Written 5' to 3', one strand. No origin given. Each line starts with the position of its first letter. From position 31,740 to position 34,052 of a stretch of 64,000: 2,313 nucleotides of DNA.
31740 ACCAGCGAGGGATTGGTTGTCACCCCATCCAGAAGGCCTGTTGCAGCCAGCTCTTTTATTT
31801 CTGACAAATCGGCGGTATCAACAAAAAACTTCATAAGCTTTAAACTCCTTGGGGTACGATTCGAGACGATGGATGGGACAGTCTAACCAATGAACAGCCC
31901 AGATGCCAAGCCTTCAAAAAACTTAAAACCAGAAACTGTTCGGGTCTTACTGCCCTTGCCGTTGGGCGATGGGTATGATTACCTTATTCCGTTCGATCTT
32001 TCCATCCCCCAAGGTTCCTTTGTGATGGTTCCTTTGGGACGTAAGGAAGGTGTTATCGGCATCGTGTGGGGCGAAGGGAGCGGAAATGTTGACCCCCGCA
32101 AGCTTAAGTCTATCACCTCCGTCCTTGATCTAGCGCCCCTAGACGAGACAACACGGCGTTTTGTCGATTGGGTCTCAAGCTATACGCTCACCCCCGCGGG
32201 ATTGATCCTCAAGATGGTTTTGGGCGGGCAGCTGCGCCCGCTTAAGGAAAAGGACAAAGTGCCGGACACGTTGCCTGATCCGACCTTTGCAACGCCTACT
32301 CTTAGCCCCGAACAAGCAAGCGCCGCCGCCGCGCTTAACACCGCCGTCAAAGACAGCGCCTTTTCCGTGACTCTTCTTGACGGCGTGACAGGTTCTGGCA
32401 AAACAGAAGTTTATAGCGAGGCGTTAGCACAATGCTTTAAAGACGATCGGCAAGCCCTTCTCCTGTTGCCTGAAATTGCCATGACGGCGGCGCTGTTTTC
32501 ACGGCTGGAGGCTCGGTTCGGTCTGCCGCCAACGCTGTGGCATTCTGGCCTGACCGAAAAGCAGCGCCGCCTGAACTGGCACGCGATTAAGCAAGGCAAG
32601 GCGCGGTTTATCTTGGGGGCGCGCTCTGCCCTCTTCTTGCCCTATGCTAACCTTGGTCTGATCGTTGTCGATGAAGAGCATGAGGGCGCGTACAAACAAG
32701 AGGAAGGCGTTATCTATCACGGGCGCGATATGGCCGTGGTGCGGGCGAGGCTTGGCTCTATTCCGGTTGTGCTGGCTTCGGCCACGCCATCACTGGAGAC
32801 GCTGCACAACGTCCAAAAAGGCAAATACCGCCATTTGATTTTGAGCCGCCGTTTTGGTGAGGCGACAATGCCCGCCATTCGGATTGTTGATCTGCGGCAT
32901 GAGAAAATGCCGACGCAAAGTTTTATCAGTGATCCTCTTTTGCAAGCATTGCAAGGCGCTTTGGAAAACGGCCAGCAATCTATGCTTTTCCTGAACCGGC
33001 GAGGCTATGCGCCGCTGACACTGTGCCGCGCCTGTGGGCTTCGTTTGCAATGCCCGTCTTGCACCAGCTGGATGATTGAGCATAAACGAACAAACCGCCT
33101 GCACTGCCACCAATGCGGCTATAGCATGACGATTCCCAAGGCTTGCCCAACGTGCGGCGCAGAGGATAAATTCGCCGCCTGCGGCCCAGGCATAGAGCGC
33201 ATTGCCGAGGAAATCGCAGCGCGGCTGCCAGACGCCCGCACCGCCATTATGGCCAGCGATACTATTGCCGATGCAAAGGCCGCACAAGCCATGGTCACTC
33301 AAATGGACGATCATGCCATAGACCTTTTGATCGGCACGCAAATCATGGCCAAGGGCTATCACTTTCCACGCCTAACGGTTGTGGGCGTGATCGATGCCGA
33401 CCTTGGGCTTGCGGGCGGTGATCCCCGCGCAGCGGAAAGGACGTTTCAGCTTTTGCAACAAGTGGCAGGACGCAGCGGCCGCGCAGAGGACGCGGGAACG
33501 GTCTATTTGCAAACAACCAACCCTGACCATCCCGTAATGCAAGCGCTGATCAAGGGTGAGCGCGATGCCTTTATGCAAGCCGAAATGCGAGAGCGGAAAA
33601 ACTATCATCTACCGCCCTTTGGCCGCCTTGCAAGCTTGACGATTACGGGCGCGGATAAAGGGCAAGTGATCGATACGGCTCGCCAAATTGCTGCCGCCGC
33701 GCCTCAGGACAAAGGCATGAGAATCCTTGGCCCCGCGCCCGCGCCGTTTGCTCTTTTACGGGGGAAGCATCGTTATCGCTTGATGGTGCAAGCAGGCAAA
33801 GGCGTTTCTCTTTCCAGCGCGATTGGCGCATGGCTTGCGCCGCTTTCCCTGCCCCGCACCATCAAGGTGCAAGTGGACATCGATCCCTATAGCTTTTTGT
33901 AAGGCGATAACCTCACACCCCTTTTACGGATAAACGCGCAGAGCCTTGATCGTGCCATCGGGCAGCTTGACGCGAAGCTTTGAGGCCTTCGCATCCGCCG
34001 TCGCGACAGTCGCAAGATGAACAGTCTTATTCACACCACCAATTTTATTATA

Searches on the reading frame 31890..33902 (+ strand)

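Call 77: search_protein_families(library=pfam, proteins=[window:31890-33902:+], max_evalue=0.00001)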
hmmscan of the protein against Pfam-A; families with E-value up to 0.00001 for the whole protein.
window:31890-33902:+ (670 aa): 6 families
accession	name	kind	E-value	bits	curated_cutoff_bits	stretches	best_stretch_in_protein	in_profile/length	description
PF18074.6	PriA_C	-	4e-18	66.5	26.9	1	576-666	1-95/95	Primosomal protein N C-terminal domain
PF17764.6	PriA_3primeBD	-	8.8e-18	64.4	22.7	1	18-111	1-95/96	3'DNA-binding domain (3'BD)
PF00270.35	DEAD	-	2e-14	54.1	26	1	160-307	16-166/167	DEAD/DEAH box helicase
PF18319.7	Zn_ribbon_PriA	-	3.2e-07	30.6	26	1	388-413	1-26/27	PriA DNA helicase Cys-rich region (CRR) domain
PF04851.21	ResIII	-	1.1e-06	29.1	22.5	1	137-271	3-143/164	Type III restriction enzyme, res subunit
PF00271.37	Helicase_C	-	1.3e-06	29.1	23.5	0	463-532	52-109/110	Helicase conserved C-terminal domain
